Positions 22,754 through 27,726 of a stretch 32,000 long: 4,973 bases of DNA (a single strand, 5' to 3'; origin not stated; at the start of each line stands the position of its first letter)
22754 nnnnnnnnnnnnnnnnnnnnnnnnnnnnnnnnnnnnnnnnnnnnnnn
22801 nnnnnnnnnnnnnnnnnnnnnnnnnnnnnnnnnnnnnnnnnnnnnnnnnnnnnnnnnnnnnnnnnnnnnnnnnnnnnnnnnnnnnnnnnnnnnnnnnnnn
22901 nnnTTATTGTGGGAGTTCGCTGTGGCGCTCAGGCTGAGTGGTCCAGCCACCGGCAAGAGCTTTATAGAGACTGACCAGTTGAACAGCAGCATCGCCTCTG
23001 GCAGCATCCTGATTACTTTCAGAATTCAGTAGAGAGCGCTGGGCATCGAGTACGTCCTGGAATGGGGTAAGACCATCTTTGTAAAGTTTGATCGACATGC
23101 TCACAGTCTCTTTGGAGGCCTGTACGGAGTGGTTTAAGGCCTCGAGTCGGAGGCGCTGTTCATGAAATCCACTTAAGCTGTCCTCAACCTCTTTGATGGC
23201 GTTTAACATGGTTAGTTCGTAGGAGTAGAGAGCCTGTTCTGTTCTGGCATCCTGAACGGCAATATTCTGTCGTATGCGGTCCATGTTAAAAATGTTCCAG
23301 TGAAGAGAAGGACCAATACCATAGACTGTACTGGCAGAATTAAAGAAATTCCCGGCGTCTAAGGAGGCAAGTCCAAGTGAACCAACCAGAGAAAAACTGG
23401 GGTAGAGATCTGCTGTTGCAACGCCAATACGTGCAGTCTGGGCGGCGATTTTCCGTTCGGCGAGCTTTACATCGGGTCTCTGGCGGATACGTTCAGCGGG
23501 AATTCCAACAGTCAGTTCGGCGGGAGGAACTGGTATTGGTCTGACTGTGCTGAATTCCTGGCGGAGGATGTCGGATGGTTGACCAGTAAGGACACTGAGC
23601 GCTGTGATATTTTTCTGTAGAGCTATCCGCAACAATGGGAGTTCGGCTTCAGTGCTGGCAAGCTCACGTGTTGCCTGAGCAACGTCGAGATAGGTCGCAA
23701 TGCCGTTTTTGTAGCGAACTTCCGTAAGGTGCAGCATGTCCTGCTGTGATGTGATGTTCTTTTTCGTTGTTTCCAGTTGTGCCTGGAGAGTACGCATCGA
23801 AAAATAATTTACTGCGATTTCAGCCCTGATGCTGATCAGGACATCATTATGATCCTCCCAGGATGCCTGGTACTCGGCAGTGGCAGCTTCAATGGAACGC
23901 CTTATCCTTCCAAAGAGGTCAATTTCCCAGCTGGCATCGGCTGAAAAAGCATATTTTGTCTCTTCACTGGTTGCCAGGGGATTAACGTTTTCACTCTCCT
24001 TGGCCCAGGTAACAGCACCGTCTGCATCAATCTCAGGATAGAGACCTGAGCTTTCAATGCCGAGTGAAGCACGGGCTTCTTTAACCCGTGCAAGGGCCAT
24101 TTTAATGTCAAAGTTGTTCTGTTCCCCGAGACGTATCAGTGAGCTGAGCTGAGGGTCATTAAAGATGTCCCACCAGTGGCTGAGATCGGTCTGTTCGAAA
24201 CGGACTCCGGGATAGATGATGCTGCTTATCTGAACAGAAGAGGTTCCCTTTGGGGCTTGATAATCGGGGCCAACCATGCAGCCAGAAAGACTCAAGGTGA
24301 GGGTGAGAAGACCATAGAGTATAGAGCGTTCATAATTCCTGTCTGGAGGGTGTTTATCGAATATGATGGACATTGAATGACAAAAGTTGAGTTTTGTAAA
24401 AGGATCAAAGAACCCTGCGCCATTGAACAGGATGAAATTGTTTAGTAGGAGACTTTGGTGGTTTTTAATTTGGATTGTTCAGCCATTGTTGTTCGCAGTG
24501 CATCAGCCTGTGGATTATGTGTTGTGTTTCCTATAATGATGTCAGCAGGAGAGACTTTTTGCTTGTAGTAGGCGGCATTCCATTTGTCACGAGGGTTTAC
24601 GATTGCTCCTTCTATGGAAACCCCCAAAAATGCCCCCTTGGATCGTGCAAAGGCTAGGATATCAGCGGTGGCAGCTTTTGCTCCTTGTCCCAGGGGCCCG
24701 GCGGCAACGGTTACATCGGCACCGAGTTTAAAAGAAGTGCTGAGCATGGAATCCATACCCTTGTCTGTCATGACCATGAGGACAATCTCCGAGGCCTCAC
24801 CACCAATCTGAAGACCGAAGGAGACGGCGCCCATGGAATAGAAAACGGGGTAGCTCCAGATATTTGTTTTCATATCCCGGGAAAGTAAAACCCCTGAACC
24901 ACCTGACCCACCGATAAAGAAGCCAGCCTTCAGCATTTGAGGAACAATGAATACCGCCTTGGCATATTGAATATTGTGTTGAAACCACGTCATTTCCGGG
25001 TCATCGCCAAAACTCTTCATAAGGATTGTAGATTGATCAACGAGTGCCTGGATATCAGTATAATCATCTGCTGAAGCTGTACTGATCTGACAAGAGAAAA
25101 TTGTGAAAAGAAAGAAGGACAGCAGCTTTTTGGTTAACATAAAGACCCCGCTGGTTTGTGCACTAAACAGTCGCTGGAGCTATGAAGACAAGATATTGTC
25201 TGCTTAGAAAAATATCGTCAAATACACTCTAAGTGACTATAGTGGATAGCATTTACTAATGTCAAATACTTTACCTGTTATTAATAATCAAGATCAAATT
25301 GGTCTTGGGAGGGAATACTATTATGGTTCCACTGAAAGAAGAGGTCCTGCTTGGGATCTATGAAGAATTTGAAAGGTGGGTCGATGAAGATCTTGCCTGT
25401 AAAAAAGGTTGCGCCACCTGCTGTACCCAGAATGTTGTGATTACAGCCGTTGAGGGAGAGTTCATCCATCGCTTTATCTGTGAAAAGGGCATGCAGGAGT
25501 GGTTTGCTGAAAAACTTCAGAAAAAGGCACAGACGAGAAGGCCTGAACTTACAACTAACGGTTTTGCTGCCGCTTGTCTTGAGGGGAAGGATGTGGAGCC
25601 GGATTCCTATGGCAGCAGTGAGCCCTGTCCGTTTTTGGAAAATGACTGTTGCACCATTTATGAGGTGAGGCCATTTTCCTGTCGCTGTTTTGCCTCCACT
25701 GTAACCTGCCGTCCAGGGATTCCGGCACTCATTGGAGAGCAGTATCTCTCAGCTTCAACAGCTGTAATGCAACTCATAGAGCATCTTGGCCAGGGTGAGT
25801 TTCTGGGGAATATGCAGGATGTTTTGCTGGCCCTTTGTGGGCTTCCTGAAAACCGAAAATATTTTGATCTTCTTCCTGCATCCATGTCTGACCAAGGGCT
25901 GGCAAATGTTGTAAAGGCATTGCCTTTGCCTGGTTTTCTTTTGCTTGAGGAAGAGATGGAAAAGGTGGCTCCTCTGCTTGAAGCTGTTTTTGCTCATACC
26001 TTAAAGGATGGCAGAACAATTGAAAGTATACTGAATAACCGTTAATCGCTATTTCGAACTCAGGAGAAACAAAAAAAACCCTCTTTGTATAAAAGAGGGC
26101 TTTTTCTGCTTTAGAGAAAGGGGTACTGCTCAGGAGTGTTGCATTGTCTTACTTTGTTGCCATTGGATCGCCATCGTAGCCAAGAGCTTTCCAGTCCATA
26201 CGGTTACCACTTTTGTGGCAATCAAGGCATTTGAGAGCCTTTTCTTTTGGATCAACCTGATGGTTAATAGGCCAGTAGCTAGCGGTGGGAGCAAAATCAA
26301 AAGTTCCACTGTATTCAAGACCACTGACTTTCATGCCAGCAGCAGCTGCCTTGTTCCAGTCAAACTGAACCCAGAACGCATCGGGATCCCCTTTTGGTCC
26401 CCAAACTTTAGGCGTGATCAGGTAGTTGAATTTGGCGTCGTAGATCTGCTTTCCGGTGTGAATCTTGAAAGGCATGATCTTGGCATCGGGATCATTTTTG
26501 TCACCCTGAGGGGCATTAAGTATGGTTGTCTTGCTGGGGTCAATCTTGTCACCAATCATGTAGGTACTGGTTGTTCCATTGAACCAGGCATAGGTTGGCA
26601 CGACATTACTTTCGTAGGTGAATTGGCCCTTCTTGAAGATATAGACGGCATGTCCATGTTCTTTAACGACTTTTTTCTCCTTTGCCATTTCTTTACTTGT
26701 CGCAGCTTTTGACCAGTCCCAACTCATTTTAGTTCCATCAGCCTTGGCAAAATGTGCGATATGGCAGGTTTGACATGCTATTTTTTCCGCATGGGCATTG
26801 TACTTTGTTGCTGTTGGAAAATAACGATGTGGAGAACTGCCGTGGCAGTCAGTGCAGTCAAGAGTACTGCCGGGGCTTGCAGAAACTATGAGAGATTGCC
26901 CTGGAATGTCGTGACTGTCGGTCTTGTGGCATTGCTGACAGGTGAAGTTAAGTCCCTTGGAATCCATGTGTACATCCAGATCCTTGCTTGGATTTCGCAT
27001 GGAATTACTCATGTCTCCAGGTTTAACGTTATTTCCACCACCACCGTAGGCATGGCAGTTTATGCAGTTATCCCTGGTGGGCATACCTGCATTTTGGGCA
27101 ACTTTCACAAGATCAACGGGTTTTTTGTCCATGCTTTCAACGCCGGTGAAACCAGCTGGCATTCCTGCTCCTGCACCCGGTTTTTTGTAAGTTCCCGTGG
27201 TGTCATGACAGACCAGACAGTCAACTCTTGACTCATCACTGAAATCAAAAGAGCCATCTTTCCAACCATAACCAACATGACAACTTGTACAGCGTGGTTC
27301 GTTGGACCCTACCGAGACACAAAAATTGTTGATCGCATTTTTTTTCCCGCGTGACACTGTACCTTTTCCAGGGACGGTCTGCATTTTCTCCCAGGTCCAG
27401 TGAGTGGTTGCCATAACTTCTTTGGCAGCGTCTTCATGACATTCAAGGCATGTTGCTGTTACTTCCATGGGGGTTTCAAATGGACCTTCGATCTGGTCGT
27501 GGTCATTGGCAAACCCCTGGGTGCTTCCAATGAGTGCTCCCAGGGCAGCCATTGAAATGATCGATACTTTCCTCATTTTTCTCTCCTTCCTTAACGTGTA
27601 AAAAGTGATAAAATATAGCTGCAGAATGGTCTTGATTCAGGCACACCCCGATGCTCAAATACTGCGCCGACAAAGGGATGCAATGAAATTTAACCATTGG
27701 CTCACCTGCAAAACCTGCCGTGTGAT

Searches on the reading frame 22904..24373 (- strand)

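Call 29: search_protein_families(library=pfam, proteins=[window:22904-24373:-], max_evalue=0.001)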
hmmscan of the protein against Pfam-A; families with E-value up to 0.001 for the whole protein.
window:22904-24373:- (489 aa): 1 family
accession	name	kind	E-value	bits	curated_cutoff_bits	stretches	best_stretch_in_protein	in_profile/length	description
PF02321.23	OEP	-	1.9e-51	174.9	22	2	77-264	2-187/187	Outer membrane efflux protein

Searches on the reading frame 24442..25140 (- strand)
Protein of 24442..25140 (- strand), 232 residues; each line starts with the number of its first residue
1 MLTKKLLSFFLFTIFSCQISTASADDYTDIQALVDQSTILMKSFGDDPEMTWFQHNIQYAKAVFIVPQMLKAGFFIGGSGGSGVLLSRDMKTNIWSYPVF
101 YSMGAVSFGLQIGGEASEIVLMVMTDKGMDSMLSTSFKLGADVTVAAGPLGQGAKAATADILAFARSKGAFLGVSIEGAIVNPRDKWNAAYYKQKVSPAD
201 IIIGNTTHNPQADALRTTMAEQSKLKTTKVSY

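Call 29: search_protein_families(library=pfam, proteins=[window:24442-25140:-], max_evalue=0.001)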
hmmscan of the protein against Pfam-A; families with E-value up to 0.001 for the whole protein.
window:24442-25140:- (232 aa): 1 family
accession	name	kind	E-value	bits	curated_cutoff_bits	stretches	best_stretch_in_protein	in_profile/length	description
PF04366.17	Ysc84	-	1.5e-34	118.9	25.1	1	105-220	2-125/127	Las17-binding protein actin regulator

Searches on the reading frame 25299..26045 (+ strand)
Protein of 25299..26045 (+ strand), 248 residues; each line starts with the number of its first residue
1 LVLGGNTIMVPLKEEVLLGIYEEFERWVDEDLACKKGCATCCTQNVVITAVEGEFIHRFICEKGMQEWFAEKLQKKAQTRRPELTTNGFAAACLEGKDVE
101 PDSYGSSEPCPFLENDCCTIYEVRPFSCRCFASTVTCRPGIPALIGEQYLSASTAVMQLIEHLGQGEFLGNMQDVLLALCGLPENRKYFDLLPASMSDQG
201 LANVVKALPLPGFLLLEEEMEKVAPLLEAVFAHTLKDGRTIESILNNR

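Call 70: search_protein_families(library=pfam, proteins=[window:25299-26045:+], max_evalue=0.001)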
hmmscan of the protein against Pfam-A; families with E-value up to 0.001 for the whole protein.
window:25299-26045:+ (248 aa): 1 family
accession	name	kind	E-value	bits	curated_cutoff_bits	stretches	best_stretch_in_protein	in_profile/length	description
PF03692.20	CxxCxxCC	-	4.8e-05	24.4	23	1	33-133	1-71/85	Putative zinc- or iron-chelating domain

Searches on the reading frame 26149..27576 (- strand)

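Call 70: search_protein_families(library=pfam, proteins=[window:26149-27576:-], max_evalue=0.001)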
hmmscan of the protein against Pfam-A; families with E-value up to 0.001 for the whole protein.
window:26149-27576:- (475 aa): 6 families
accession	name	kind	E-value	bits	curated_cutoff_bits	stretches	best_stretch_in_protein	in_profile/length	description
PF11783.13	Cytochrome_cB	-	2.8e-68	229.6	22.1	1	283-456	1-172/173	Cytochrome c bacterial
PF14522.11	Cytochrome_C7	-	5.9e-11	42.5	24.8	1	202-272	7-66/67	Cytochrome c7 and related cytochrome c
PF14537.11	Cytochrom_c3_2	-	1.7e-08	35.3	25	0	210-277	6-69/79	Cytochrome c3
PF22113.1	Mtrc-MtrF_II-IV_dom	-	4.3e-07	30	30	1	95-219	8-129/176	Outer membrane cytochrome MtrC/MtrF-like, domains II/IV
PF13435.11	Cytochrome_C554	-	2.1e-06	29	20.8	0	42-124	1-83/84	Cytochrome c554 and c-prime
PF09699.15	Paired_CXXCH_1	-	0.00055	20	20.6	0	33-51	22-40/41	Doubled CXXCH motif (Paired_CXXCH_1)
